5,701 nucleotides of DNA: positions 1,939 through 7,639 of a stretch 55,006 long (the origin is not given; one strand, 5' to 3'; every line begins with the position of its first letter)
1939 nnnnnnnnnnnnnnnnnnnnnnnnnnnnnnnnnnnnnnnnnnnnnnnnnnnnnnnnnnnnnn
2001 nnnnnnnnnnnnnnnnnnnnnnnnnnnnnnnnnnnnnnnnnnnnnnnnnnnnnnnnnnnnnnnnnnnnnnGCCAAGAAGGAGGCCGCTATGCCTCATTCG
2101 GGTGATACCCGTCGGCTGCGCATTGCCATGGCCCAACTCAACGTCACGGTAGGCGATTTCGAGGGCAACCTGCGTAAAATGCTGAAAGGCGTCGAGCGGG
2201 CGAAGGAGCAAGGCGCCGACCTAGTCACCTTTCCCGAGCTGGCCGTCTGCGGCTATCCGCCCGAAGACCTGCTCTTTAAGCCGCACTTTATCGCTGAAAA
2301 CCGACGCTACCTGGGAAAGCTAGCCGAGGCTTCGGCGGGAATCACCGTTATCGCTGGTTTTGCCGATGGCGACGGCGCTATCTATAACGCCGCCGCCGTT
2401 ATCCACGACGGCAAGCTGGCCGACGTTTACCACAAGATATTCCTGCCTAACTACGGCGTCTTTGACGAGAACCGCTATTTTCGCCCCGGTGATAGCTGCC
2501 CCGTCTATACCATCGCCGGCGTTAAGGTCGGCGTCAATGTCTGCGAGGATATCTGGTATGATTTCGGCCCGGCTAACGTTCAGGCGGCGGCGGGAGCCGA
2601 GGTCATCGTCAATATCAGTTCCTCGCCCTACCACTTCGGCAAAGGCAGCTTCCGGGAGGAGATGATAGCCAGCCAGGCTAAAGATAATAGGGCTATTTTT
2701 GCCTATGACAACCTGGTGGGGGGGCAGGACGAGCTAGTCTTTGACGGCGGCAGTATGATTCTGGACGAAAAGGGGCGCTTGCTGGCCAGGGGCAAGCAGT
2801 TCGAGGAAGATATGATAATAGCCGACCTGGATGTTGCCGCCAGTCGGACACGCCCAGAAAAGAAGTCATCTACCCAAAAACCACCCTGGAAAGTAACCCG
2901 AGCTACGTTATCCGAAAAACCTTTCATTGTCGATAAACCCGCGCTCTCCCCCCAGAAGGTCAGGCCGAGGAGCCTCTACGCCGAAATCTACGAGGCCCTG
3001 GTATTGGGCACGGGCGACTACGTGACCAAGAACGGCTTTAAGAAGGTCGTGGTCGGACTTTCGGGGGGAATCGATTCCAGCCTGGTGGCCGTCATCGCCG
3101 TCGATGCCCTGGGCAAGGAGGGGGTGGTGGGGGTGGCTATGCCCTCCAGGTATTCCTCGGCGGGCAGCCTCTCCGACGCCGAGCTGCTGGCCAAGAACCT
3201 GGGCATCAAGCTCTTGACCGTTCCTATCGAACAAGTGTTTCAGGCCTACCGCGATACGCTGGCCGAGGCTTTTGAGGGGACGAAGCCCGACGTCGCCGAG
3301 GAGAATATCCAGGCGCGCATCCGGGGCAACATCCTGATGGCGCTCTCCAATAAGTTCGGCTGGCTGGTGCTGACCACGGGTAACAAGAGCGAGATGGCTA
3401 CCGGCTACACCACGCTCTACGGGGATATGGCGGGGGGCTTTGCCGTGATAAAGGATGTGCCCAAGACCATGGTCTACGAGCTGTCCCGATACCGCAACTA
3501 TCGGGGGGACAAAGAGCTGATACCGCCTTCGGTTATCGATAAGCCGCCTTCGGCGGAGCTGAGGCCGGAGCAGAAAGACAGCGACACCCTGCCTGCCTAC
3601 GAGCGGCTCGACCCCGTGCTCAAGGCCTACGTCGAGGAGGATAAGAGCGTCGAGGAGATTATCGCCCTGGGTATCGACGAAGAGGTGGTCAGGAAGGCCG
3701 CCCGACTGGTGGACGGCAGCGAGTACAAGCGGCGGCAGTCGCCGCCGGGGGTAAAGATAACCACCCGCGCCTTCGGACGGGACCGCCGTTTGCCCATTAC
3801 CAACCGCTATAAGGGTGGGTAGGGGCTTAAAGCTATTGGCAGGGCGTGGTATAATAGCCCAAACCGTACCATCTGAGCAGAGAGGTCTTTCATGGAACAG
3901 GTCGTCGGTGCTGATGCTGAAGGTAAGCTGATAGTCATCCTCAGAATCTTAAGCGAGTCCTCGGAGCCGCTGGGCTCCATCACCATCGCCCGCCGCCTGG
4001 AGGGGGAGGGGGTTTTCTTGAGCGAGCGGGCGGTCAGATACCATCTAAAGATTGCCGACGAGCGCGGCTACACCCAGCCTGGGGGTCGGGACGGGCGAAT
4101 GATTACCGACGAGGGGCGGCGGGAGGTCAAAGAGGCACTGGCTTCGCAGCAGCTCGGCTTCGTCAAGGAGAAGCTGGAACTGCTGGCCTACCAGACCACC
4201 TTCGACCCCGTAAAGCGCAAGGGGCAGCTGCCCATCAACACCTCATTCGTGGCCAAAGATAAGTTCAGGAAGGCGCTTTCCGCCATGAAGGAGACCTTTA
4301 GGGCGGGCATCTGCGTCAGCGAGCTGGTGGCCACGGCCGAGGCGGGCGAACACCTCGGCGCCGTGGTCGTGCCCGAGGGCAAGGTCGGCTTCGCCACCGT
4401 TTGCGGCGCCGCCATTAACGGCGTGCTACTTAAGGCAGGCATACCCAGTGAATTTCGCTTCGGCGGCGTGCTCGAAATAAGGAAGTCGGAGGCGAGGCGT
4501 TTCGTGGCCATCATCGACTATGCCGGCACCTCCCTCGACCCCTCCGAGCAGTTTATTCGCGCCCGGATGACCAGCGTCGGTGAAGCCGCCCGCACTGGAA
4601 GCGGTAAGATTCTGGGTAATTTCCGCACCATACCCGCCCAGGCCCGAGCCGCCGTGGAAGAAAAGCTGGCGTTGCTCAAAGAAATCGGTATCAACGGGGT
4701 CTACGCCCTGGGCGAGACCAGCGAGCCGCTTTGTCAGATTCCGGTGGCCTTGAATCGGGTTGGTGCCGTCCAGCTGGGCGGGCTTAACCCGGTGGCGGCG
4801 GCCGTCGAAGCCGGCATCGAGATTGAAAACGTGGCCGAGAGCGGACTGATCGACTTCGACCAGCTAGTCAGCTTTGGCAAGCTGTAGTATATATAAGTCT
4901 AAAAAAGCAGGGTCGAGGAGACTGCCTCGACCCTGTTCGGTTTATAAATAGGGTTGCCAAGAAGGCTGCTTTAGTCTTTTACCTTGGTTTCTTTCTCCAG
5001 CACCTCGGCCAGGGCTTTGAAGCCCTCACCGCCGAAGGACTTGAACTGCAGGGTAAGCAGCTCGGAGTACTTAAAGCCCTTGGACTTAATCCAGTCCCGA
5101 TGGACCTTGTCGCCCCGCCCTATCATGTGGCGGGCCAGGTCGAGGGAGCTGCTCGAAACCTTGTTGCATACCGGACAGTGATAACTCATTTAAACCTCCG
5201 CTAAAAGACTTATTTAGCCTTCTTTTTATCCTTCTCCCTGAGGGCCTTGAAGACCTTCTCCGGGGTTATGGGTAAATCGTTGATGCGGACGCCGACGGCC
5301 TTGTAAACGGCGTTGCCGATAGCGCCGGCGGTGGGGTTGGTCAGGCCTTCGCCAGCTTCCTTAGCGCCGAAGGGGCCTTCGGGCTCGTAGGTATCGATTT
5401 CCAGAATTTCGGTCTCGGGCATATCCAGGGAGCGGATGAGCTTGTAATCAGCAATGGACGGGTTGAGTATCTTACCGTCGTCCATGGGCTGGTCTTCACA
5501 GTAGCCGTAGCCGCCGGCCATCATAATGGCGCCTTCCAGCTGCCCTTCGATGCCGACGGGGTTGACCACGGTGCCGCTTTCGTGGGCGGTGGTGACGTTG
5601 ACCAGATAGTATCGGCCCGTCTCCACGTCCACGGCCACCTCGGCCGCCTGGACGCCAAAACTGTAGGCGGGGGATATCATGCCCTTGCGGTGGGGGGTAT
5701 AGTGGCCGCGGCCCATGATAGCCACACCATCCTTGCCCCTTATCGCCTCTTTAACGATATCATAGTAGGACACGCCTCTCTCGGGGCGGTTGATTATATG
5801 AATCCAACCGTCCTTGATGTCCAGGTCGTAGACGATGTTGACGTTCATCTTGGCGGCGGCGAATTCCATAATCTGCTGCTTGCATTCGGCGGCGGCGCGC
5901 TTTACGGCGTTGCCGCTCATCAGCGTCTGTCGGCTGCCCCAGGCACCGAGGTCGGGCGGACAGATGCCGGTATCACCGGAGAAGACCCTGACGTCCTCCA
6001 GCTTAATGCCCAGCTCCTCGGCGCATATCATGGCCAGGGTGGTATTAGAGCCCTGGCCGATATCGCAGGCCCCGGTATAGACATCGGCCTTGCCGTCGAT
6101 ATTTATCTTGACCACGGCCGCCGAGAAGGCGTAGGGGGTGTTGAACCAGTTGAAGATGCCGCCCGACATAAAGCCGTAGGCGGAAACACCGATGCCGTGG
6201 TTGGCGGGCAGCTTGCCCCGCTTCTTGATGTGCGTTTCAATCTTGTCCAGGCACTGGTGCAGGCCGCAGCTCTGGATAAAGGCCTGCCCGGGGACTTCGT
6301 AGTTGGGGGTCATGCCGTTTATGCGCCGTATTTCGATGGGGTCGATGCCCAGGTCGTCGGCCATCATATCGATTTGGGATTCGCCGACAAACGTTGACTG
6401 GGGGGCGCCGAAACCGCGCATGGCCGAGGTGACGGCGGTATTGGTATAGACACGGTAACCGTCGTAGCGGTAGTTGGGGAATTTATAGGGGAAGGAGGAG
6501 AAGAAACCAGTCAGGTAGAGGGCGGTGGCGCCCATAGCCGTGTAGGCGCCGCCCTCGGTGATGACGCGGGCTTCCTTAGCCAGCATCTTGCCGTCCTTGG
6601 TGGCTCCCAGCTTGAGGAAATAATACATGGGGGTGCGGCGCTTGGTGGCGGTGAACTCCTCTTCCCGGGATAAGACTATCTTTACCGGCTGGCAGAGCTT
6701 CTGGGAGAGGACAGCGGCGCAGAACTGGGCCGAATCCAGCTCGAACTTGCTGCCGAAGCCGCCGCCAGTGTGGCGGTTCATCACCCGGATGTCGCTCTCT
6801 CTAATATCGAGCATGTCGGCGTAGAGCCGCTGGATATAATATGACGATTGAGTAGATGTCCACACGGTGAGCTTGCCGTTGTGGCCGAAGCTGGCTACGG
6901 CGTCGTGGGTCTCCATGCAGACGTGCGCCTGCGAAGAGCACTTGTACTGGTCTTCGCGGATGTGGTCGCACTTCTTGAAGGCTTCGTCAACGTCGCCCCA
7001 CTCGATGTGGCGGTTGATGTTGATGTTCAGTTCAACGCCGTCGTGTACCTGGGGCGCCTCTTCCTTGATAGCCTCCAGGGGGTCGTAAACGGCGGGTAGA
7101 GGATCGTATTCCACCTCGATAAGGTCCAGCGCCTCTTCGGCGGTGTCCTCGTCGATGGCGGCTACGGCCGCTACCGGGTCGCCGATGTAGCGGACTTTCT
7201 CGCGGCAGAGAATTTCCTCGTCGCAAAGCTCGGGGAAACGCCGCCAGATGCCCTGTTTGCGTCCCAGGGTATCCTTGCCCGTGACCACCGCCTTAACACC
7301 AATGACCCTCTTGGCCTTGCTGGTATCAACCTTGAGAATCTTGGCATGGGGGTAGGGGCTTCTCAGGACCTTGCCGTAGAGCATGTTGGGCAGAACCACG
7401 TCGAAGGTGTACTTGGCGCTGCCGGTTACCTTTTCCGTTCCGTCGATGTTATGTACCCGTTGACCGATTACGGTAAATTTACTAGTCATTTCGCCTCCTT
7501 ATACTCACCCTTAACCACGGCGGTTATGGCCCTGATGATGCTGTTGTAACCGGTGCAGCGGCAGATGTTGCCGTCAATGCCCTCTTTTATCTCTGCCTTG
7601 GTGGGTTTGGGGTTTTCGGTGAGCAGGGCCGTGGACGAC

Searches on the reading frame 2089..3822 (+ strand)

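Call 37: search_protein_families(library=pfam, proteins=[window:2089-3822:+], max_evalue=0.00001)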
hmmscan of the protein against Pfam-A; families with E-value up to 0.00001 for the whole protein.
window:2089-3822:+ (577 aa): 2 families
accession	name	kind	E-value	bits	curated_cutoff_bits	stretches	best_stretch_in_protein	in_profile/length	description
PF02540.23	NAD_synthase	-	5.5e-78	261.9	21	1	301-550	2-241/242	NAD synthase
PF00795.27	CN_hydrolase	-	1.3e-39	136.5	23.2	1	11-251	1-250/256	Carbon-nitrogen hydrolase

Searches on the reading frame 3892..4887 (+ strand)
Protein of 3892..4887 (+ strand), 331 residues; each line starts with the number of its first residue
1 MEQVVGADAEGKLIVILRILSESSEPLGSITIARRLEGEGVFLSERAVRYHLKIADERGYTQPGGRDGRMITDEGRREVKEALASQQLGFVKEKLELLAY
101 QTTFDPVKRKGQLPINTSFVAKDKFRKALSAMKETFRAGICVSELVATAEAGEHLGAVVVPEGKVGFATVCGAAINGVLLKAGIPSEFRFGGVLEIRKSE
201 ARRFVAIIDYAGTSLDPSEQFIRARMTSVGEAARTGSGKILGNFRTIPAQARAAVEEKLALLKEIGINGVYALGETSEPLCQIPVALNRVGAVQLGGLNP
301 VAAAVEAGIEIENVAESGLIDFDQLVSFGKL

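Call 37: search_protein_families(library=pfam, proteins=[window:3892-4887:+], max_evalue=0.00001)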
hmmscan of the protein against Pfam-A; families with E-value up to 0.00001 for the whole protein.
window:3892-4887:+ (331 aa): 2 families
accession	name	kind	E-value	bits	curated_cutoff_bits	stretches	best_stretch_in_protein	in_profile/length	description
PF01995.21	NRD1_2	-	7.6e-78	261.5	25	1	88-325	1-236/238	NrpR regulatory domains NRD1 and 2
PF08461.16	HTH_12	-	5.7e-17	61.8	21.4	1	14-78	1-65/66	Ribonuclease R winged-helix domain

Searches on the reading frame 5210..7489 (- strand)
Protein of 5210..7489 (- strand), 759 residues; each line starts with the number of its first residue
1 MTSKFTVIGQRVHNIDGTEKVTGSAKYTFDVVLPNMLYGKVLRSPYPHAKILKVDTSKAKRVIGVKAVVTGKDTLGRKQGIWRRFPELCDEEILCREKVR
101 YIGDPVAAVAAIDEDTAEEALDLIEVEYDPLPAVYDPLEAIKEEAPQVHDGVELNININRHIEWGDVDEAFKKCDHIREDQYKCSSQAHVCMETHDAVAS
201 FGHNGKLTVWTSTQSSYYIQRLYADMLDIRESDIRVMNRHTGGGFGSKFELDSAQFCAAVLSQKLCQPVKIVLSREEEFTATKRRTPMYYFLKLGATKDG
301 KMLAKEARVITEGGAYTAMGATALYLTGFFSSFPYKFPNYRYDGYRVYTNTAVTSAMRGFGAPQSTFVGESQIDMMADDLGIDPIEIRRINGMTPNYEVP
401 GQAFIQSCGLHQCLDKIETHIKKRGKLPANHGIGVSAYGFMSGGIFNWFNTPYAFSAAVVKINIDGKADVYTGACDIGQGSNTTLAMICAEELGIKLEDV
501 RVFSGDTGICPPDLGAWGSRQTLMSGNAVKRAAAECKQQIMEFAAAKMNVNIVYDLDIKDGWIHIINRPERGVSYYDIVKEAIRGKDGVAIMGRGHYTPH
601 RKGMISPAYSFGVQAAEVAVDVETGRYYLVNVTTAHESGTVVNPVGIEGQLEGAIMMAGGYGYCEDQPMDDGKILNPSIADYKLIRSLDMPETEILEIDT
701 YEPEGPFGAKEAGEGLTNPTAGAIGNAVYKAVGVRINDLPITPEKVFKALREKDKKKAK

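Call 37: search_protein_families(library=pfam, proteins=[window:5210-7489:-], max_evalue=0.00001)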
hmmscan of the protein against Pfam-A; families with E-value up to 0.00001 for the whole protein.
window:5210-7489:- (759 aa): 3 families
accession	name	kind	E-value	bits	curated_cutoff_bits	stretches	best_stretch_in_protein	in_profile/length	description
PF02738.23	MoCoBD_1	-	4.8e-79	265.4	27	1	157-391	8-243/244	Molybdopterin cofactor-binding domain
PF20256.3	MoCoBD_2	-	1.1e-64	219.1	27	1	428-691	22-283/283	Molybdopterin cofactor-binding domain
PF01315.27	Ald_Xan_dh_C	-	8.4e-31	107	31.3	1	22-132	1-110/110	Aldehyde oxidase and xanthine dehydrogenase, a/b hammerhead domain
